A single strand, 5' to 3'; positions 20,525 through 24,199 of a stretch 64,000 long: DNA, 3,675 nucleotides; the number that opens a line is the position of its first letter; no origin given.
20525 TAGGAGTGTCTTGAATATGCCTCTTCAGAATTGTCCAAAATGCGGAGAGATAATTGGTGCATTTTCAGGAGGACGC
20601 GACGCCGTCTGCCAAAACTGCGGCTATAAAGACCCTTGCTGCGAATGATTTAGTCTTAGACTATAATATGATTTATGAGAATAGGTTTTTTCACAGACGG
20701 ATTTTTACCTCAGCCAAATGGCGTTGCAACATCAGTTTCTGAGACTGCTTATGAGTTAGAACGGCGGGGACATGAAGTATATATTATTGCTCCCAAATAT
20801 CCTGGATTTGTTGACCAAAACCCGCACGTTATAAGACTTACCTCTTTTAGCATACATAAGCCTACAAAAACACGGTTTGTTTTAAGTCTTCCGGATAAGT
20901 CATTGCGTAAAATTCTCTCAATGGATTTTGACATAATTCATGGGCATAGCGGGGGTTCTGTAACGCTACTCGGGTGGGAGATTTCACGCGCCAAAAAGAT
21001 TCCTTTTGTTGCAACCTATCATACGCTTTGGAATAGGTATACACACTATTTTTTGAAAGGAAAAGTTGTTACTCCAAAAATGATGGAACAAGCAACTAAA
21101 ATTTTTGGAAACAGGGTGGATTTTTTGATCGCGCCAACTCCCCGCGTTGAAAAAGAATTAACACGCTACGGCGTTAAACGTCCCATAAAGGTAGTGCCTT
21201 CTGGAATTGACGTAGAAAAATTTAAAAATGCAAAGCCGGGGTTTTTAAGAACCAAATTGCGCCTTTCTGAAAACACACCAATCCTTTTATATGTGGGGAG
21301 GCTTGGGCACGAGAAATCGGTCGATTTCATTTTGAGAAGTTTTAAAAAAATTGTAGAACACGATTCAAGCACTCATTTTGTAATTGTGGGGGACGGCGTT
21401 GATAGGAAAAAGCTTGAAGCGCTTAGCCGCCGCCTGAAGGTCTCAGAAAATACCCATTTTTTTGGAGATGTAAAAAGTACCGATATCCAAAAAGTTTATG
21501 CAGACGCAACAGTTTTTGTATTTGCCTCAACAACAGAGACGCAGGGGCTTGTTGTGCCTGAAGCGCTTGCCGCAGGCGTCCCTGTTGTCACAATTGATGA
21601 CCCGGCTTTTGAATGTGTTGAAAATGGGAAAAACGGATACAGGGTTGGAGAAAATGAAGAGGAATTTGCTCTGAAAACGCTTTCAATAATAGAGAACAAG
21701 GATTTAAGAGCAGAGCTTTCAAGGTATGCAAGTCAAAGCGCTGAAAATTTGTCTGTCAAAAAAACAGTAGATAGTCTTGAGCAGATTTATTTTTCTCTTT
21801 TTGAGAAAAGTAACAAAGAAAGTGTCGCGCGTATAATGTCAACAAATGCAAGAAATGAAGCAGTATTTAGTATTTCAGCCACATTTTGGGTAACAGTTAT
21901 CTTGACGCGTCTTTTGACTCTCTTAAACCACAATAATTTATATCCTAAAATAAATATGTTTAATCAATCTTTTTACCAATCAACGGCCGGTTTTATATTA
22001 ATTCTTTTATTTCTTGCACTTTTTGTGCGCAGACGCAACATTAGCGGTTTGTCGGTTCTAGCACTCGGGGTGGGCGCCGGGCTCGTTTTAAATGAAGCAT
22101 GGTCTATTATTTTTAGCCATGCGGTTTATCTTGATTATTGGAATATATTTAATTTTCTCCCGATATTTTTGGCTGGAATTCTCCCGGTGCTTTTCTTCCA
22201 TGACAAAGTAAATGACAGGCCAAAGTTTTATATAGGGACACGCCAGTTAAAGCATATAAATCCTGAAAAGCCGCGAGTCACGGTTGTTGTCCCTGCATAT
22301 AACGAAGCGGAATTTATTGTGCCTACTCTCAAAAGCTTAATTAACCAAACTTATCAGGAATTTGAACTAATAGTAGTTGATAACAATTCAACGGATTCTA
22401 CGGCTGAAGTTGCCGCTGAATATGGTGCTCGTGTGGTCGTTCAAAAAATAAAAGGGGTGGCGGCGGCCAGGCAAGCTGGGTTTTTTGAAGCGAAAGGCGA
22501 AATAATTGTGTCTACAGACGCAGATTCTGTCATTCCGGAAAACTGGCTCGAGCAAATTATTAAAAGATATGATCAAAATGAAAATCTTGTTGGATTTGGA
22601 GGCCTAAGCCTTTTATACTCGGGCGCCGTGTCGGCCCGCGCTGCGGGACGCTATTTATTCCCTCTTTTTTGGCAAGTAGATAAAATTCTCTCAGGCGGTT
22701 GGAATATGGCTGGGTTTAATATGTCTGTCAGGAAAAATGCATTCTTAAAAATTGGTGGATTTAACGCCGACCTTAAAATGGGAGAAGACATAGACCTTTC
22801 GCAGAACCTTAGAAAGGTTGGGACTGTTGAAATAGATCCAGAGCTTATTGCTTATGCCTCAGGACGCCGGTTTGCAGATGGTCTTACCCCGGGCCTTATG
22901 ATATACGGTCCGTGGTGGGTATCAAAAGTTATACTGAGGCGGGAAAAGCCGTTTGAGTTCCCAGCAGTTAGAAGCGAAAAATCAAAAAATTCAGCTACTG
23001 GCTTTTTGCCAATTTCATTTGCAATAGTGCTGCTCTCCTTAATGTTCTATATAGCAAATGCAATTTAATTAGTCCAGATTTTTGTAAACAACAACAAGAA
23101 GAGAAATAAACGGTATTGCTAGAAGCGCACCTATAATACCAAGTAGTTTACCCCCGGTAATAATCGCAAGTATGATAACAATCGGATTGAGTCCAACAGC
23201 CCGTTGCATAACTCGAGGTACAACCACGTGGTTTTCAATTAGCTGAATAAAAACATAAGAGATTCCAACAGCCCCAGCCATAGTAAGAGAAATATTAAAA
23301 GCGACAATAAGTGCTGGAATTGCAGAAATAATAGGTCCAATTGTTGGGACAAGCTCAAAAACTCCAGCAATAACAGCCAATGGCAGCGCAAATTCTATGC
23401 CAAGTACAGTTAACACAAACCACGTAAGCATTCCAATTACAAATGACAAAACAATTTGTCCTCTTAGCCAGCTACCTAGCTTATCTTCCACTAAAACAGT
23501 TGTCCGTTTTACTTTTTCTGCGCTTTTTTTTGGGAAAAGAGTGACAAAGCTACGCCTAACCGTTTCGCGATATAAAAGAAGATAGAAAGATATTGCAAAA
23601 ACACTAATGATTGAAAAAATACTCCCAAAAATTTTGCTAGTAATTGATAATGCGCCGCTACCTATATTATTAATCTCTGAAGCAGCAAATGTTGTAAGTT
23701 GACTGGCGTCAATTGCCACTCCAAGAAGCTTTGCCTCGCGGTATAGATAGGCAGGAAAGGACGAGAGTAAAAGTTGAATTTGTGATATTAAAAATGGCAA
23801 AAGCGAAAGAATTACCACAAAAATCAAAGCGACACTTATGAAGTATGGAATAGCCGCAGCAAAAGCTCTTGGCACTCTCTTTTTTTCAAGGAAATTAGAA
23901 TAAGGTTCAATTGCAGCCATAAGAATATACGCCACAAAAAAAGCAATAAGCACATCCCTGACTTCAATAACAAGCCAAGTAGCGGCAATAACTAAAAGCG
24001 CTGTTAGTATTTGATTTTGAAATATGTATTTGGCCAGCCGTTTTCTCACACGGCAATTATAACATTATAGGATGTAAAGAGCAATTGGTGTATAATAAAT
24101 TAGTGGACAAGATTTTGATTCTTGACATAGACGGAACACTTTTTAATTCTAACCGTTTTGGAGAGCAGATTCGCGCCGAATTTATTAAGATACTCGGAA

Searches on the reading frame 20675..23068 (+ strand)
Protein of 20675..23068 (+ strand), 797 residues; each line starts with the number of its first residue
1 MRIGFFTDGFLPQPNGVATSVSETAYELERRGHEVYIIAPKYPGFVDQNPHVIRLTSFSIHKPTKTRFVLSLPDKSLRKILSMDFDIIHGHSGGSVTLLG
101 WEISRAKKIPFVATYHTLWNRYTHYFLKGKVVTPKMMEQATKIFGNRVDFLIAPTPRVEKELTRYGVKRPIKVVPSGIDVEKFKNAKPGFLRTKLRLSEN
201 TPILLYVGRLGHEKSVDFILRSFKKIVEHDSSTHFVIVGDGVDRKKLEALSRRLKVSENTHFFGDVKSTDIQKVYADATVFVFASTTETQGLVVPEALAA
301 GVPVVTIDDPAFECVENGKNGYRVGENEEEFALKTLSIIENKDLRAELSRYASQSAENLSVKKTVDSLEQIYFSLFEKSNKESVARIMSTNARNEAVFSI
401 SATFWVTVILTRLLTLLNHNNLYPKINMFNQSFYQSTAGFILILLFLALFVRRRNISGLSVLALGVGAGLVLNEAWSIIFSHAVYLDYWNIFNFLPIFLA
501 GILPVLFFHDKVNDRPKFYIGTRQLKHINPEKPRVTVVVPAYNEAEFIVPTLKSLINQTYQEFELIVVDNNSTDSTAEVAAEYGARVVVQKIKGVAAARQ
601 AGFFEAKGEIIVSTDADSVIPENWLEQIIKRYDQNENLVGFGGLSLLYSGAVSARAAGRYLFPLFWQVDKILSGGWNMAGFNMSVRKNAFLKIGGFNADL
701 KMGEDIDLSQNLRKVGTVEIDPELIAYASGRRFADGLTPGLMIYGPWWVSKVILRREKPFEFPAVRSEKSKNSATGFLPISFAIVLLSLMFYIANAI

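Call 15: search_protein_families(library=pfam, proteins=[window:20675-23068:+], max_evalue=0.01)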
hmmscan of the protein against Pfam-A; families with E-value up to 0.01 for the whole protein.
window:20675-23068:+ (797 aa): 13 families
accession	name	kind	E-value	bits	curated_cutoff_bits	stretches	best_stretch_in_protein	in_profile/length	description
PF00534.26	Glycos_transf_1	-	6.9e-36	123.8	26.4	1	192-353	6-170/172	Glycosyl transferases group 1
PF13439.12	Glyco_transf_4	-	1.3e-33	116.9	28.5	1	15-182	2-170/170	Glycosyltransferase Family 4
PF00535.33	Glycos_transf_2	-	3.2e-32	112.2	23.3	1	536-637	1-108/168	Glycosyl transferase family 2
PF13692.12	Glyco_trans_1_4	-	3.5e-31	108.8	27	1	202-341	2-142/142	Glycosyl transferases group 1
PF13579.12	Glyco_trans_4_4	-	6.7e-18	66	29.7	1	15-177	1-158/158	Glycosyl transferase 4-like domain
PF13641.12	Glyco_tranf_2_3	-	2.3e-14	54.4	27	1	533-714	1-196/230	Glycosyltransferase like family 2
PF20706.3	GT4-conflict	-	2.4e-08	33.8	26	1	16-305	13-309/385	Family 4 Glycosyltransferase in conflict systems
PF10111.15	Glyco_tranf_2_2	-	5.1e-08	33.2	27.3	1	536-630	1-104/276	Glycosyltransferase like family 2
PF13632.12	Glyco_trans_2_3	-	0.00015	22.1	27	1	610-716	1-110/198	Glycosyl transferase family group 2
PF04095.22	NAPRTase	-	0.0017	18.6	20.8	0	216-264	125-173/239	Nicotinate phosphoribosyltransferase (NAPRTase) family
PF13477.12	Glyco_trans_4_2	-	0.0018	18.9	23.4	1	21-118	13-109/139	Glycosyl transferase 4-like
PF08323.17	Glyco_transf_5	-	0.0028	17.8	22.7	0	16-61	17-61/239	Starch synthase catalytic domain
PF13524.12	Glyco_trans_1_2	-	0.0063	16.9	25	0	232-354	14-127/144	Glycosyl transferase-like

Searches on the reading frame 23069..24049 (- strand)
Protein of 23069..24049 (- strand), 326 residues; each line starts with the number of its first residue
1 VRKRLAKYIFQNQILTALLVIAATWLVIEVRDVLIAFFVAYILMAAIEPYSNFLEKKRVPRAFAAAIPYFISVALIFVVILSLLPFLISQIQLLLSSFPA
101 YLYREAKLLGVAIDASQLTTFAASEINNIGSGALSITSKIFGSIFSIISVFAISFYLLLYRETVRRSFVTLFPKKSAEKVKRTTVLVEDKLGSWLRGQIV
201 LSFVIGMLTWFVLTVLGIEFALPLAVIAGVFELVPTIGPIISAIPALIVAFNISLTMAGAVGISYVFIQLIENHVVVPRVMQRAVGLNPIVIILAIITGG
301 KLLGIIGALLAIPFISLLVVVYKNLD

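Call 15: search_protein_families(library=pfam, proteins=[window:23069-24049:-], max_evalue=0.01)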
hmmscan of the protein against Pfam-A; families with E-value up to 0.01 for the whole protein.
window:23069-24049:- (326 aa): 1 family
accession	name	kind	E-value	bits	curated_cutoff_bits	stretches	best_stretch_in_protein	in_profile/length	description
PF01594.21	AI-2E_transport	-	4.2e-59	200.8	34.3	1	15-324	5-325/327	AI-2E family transporter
